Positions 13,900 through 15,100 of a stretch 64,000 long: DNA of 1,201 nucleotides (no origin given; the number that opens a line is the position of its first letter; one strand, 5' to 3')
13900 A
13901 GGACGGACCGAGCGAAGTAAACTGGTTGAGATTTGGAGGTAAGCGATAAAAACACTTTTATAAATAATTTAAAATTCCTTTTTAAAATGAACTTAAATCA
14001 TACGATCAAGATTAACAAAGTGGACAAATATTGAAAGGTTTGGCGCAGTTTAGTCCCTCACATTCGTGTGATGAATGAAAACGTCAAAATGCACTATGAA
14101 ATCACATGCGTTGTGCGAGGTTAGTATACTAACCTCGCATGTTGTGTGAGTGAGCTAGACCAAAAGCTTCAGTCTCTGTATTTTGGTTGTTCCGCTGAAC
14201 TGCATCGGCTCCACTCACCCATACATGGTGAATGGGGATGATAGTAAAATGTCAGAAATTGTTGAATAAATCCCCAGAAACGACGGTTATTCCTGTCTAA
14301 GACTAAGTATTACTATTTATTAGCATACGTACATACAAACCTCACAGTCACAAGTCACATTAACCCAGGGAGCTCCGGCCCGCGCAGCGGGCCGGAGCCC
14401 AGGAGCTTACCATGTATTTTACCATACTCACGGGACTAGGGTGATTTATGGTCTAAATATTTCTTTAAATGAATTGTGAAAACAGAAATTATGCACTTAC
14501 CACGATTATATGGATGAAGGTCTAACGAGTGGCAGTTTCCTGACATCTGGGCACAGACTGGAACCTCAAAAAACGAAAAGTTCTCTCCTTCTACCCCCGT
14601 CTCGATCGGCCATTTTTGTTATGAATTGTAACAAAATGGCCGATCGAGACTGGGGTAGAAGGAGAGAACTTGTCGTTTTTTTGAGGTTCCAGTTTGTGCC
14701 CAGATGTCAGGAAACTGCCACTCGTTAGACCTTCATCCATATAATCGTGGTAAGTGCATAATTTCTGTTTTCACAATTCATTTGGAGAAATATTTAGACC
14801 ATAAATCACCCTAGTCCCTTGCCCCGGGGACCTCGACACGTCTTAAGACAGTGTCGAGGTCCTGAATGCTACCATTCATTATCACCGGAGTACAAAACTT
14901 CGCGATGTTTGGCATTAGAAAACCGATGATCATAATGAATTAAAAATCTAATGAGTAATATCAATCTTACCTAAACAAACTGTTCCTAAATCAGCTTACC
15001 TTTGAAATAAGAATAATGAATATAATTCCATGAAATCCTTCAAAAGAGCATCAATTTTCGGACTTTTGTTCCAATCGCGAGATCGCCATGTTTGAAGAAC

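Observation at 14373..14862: Long, nearly perfect palindromes (~190-bp arms) with additional perfect mini-palindromes at both outer ends; 3 full copies and 1 half copy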

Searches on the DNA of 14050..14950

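Call 34: search_rna_families(source=window, start=14050, end=14950, threshold=evalue, max_evalue=1)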
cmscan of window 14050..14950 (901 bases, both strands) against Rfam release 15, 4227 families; matches with E-value up to 1: 15.
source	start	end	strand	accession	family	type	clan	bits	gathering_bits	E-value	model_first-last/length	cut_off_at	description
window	14548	14701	-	RF00925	MIR1027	Gene; miRNA;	-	54.2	150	1.2e-10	1-142/142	no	MIR1027 microRNA precursor family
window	14581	14668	-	RF04096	mir-4433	Gene; miRNA;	-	53.9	77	5.3e-10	1-83/83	no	mir-4433 microRNA precursor family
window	14581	14668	+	RF04096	mir-4433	Gene; miRNA;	-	53.9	77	5.4e-10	1-83/83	no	mir-4433 microRNA precursor family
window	14581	14668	-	RF03872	MIR6426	Gene; miRNA;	-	53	96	9.5e-10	1-84/84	no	MIR6426 microRNA precursor family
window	14581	14668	+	RF03872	MIR6426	Gene; miRNA;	-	52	96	1.7e-09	1-84/84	no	MIR6426 microRNA precursor family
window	14549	14699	+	RF01043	MIR1023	Gene; miRNA;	-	49.7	90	2.4e-09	1-165/165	no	MIR1023 microRNA precursor family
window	14575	14674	-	RF03491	mir-3146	Gene; miRNA;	-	41.8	96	1.1e-06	1-79/79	no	mir-3146 microRNA precursor family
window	14575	14674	+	RF03491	mir-3146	Gene; miRNA;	-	41.4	96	1.4e-06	1-79/79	no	mir-3146 microRNA precursor family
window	14590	14659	+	RF03686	mir-9424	Gene; miRNA;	-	40.6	90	3.4e-07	1-68/68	no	mir-9424 microRNA precursor family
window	14590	14659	-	RF03686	mir-9424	Gene; miRNA;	-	40.4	90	3.9e-07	1-68/68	no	mir-9424 microRNA precursor family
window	14584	14665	-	RF03861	mir-4484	Gene; miRNA;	-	39.3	90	1.9e-05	1-89/89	no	mir-4484 microRNA precursor family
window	14591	14658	-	RF04245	MIR169_7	Gene; miRNA;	CL00098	21.6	44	0.35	1-85/85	no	MIR169_7 microRNA precursor family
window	14604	14647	+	RF03904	MIR7991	Gene; miRNA;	-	21.1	58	0.14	1-47/47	no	MIR7991 microRNA precursor family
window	14586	14670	-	RF03301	mir-3154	Gene; miRNA;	-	19.8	64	0.69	1-86/86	no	mir-3154 microRNA precursor family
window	14593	14654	-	RF04044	mir-7939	Gene; miRNA;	-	18.5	75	0.68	1-61/61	no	mir-7939 microRNA precursor family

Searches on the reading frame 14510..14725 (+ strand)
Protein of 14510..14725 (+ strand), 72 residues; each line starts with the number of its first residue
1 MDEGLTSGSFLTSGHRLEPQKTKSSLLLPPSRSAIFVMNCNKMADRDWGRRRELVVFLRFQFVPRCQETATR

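Call 16: find_homologous_proteins(query=window:14510-14725:+, max_evalue=0.01)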
Query seq(72 aa): no candidate shares three 5-residue words with the query. No homologue found.
